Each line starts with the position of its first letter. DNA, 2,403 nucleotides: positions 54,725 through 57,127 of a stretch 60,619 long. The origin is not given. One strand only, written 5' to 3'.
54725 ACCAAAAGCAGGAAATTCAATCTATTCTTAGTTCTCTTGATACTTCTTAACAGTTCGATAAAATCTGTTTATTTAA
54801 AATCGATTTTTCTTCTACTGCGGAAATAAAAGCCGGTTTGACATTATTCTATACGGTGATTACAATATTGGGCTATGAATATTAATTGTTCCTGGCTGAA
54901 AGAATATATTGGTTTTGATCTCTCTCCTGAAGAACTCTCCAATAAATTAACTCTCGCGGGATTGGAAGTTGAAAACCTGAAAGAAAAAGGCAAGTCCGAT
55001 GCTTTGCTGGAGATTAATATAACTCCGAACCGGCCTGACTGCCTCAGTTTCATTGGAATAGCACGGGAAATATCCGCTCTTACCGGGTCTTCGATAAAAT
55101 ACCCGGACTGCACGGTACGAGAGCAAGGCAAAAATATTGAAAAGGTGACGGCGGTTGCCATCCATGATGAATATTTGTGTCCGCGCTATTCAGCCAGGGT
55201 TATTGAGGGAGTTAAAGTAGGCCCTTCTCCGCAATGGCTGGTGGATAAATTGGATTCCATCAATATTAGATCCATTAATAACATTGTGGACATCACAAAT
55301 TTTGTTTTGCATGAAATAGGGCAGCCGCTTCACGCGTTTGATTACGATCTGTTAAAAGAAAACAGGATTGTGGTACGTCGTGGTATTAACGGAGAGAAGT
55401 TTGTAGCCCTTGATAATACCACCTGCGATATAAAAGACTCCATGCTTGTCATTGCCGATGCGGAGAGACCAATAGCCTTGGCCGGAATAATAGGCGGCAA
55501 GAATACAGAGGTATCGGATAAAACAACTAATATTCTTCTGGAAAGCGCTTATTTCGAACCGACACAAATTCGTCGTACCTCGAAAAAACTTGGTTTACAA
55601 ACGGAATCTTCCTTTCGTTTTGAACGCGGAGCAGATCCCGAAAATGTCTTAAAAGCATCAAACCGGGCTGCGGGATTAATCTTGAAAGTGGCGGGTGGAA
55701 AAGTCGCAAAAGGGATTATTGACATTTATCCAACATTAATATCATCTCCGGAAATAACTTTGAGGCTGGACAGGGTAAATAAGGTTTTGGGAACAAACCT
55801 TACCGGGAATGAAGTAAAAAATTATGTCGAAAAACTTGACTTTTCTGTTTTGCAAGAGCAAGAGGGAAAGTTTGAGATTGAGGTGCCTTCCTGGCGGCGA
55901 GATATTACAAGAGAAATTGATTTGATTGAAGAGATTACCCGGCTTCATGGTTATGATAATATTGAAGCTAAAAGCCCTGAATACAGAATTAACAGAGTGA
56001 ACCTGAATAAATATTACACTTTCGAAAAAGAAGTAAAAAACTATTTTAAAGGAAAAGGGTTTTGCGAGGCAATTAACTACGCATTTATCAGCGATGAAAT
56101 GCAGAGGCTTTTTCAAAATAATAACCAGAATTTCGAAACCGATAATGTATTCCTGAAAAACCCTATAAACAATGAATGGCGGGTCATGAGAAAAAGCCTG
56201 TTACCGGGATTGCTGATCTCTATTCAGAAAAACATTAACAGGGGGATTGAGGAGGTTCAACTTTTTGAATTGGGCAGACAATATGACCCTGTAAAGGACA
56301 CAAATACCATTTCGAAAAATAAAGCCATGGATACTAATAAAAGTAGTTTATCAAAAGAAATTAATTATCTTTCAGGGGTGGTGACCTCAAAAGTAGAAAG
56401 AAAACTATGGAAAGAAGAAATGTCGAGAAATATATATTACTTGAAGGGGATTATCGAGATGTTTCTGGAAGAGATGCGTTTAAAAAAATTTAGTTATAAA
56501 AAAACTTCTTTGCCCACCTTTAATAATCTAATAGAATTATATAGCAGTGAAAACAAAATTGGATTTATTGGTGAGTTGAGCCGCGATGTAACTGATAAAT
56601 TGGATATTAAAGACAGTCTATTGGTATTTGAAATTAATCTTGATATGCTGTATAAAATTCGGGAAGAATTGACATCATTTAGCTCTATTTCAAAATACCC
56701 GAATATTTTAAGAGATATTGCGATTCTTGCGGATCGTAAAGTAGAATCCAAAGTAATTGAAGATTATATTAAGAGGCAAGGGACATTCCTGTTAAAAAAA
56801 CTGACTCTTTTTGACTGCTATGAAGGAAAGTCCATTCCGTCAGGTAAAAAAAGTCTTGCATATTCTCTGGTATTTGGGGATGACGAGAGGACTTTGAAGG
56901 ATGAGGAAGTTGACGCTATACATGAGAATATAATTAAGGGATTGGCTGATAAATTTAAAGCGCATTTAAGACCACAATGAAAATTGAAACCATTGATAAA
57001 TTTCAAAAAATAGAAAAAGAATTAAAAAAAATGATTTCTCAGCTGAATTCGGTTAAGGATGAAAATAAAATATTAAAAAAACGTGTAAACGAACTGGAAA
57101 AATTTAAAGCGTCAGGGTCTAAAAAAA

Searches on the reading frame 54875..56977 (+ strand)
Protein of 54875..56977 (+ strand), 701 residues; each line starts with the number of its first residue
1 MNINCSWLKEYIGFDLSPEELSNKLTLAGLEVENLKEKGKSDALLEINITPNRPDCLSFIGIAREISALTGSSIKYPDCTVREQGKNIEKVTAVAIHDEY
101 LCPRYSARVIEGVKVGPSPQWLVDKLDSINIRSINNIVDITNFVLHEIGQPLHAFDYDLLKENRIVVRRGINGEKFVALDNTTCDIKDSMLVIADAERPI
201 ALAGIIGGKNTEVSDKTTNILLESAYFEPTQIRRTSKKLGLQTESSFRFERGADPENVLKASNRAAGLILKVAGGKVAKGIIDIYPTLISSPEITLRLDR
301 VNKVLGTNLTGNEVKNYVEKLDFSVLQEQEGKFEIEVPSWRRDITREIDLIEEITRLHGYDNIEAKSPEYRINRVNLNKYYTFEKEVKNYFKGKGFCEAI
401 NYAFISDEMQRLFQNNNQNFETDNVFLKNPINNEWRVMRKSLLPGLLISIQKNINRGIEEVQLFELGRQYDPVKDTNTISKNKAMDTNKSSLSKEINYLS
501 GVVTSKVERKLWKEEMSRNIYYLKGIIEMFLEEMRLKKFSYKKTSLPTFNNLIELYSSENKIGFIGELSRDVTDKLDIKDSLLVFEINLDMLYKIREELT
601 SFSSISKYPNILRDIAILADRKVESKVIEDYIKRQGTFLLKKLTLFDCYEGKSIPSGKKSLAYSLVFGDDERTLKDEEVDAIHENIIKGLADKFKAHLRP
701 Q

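Call 30: find_related_loci(query=window:54875-56977:+, collection=genome_contigs, flank=10000)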
Query window:54875-56977:+ (701 aa) in genome_contigs; peptide patterns used: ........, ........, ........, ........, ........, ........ (x = any residue, [..] = any of these).
57 stretches matched a pattern; 8 encode a relative of the query (tblastn E <= 1e-3); 8 distinct loci.
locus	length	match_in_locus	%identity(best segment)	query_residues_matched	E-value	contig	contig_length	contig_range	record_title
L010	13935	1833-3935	86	1-701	0e+0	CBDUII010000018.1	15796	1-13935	MAG TPA_asm: uncultured bacterium isolate SRR12887795_binner13_Refined_1 genome assembly, contig: ERZ24945578.292, whole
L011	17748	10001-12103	86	1-701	0e+0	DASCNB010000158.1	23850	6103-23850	MAG TPA_asm: Nitrospinota bacterium isolate Fu_MAG_119 c_000000974996, whole genome shotgun sequence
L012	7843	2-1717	90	130-701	0e+0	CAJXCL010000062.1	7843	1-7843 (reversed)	MAG TPA_asm: uncultured Nitrospirae bacterium isolate ERR599099_bin.62_MetaBAT_v2.12.1_MAG genome assembly, contig: NODE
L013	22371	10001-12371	38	1-688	3e-159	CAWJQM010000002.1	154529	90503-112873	MAG: uncultured delta proteobacterium isolate MFD02979.bin.2.91 genome assembly, contig: contig_101614, whole genome sho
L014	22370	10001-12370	37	1-688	9e-159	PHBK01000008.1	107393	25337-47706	MAG: Deltaproteobacteria bacterium HGW-Deltaproteobacteria-12 bjp_ig2069_scaffold_152, whole genome shotgun sequence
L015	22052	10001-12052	32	5-699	3e-91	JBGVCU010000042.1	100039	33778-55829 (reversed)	MAG: Bacilli bacterium isolate fecal_MAG_453 fecal_MAG_453_contig_0042, whole genome shotgun sequence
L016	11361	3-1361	32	237-699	2e-79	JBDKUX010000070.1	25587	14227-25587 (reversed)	MAG: Smithella sp. isolate 8_bin.29 c_000000606248, whole genome shotgun sequence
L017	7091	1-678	30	463-699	9e-31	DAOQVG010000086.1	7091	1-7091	MAG TPA_asm: Smithellaceae bacterium isolate AMR_MDS_1094 NODE_11687_length_7091_cov_4.195139, whole genome shotgun sequ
